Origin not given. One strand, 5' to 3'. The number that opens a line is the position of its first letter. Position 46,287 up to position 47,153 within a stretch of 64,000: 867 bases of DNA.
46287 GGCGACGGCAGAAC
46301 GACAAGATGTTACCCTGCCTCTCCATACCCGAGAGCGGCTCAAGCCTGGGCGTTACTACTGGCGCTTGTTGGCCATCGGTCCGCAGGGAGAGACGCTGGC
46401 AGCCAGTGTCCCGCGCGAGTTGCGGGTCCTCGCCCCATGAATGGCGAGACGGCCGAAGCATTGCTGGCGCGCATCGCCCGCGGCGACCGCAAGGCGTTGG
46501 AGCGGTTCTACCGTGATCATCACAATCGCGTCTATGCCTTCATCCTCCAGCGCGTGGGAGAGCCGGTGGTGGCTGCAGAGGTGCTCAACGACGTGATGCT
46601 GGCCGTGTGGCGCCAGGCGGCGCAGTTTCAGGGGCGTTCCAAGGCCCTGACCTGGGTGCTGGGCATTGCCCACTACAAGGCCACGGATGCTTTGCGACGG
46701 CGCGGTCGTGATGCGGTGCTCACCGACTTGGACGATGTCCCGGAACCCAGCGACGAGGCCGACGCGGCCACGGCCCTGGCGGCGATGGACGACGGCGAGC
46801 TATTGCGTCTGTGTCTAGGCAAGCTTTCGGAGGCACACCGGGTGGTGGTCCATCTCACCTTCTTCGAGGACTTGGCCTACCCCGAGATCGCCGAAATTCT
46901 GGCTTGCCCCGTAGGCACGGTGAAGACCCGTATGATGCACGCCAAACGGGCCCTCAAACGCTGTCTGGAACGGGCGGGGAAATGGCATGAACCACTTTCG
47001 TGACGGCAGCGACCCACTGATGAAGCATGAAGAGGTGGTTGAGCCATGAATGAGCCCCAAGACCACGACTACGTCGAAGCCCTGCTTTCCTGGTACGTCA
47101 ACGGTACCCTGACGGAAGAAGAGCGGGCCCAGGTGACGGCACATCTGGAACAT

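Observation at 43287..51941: Uncharacterised envelope module: OM barrel + secreted beta protein + ECF sigma + zinc anti-sigma + coupled S8 subtilase, then a Cys-rich protein and an FG-GAP lipoprotein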

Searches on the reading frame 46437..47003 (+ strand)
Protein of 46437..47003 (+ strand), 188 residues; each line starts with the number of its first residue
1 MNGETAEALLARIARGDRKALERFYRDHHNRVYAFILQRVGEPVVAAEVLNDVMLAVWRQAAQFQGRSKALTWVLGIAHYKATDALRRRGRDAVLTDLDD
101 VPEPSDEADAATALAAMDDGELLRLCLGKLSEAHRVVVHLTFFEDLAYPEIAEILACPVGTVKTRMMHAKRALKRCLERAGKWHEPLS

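Call 3: search_protein_families(library=pfam, proteins=[window:46437-47003:+], max_evalue=0.1)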
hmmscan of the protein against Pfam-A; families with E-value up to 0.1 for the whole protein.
window:46437-47003:+ (188 aa): 5 families
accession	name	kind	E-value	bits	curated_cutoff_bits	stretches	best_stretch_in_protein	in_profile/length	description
PF08281.18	Sigma70_r4_2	-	9.3e-13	48.1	25.7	1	121-173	2-54/54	Sigma-70, region 4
PF04542.20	Sigma70_r2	-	1.7e-12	47.4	24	1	24-91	1-70/71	Sigma-70 region 2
PF04545.22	Sigma70_r4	-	6.6e-09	35.6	24.1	1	126-174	1-49/50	Sigma-70, region 4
PF07638.17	Sigma70_ECF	-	3e-06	27.7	21.1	1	84-175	94-181/185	ECF sigma factor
PF03997.17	VPS28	-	0.039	14.2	24.5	1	50-100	126-179/188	VPS28 protein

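Call 4: search_protein_families(library=ncbifam, proteins=[window:46437-47003:+], max_evalue=0.1)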
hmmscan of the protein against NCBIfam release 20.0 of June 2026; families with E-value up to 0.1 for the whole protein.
window:46437-47003:+ (188 aa): 95 families (the best 25 are shown)
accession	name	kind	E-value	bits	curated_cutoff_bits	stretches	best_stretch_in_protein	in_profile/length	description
NF008894.0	PRK11924.3-1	equivalog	7.3e-50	169.6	258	1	8-180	11-184/188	RNA polymerase sigma factor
NF009168.0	PRK12515.1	subfamily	2.3e-49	167.5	236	1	4-181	7-183/189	RNA polymerase sigma factor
NF007228.0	PRK09646.1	subfamily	4e-34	118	226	1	4-178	15-191/194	ECF RNA polymerase sigma factor SigK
NF009166.1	PRK12513.1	equivalog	1.4e-31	109.7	206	1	4-179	7-188/193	RNA polymerase sigma factor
NF009171.0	PRK12518.1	equivalog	8.9e-29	100.7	208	1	5-181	13-188/191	RNA polymerase sigma factor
NF009186.0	PRK12534.1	equivalog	1.3e-26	93.6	267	1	7-179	13-187/187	RNA polymerase sigma factor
NF007216.0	PRK09638.1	equivalog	2.6e-26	92.5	194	1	7-180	6-177/180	RNA polymerase sigma factor SigY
NF009167.0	PRK12514.1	equivalog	1.6e-24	86.8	265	1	2-179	3-180/180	RNA polymerase sigma factor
NF009189.0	PRK12537.1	equivalog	3.8e-24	85.2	261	1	7-178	11-182/182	RNA polymerase sigma factor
NF009176.0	PRK12524.1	equivalog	8.6e-23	81.1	264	1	5-178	12-185/196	RNA polymerase sigma factor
NF007227.0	PRK09645.1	subfamily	1.1e-22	80.8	202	1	15-181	9-174/177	sigma-70 family RNA polymerase sigma factor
NF009190.0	PRK12538.1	equivalog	2e-22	80.1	303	1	6-180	50-222/233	RNA polymerase sigma factor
TIGR02989.1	Sig-70_gvs1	subfamily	5.3e-22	78.5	124.55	1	20-177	2-158/158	RNA polymerase sigma-70 factor, Rhodopirellula/Verrucomicrobium family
NF004113.0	PRK05602.1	equivalog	6.9e-22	78.1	208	1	4-181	30-205/211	RNA polymerase sigma factor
TIGR02983.1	SigE-fam_strep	subfamily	1.5e-21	77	141.55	1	17-178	4-159/162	SigE family RNA polymerase sigma factor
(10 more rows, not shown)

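Call 79: search_protein_families(library=padloc, proteins=[window:46437-47003:+], max_evalue=0.001)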
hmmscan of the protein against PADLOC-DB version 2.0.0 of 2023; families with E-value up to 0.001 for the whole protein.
window:46437-47003:+ (188 aa): 0 families

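Call 80: search_solved_structures(query=window:46437-47003:+, max_evalue=1e-8)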
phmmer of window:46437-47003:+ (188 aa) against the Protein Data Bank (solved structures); distinct sequences matched with E-value up to 1e-8: 9.
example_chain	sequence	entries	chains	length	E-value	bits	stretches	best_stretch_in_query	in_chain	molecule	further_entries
4nqw_A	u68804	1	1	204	6.8e-22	81.3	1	6-178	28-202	ECF RNA polymerase sigma factor SigK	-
6in7_B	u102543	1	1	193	2.9e-16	63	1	4-178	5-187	RNA polymerase sigma-H factor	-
8z6g_B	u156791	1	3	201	2.9e-16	62.9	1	4-178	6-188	RNA polymerase sigma factor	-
2q1z_A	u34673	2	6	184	9.6e-15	58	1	16-173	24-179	RpoE, ECF SigE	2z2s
1or7_A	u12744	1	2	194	7.3e-14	55.1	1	5-175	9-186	RNA polymerase sigma-E factor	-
6jbq_F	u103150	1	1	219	1e-13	54.7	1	5-175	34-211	ECF RNA polymerase sigma-E factor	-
6dv9_F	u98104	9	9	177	1e-11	48.2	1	16-181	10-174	ECF RNA polymerase sigma factor SigL | RNA polymerase sigma factor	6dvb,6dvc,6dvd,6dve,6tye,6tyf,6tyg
5wuq_A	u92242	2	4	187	9.7e-11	45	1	10-177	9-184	ECF RNA polymerase sigma factor SigW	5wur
6jcy_F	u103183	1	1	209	5e-10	42.6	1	18-177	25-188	ECF RNA polymerase sigma factor SigH,ECF RNA polymerase sigma factor SigE,ECF RNA polymera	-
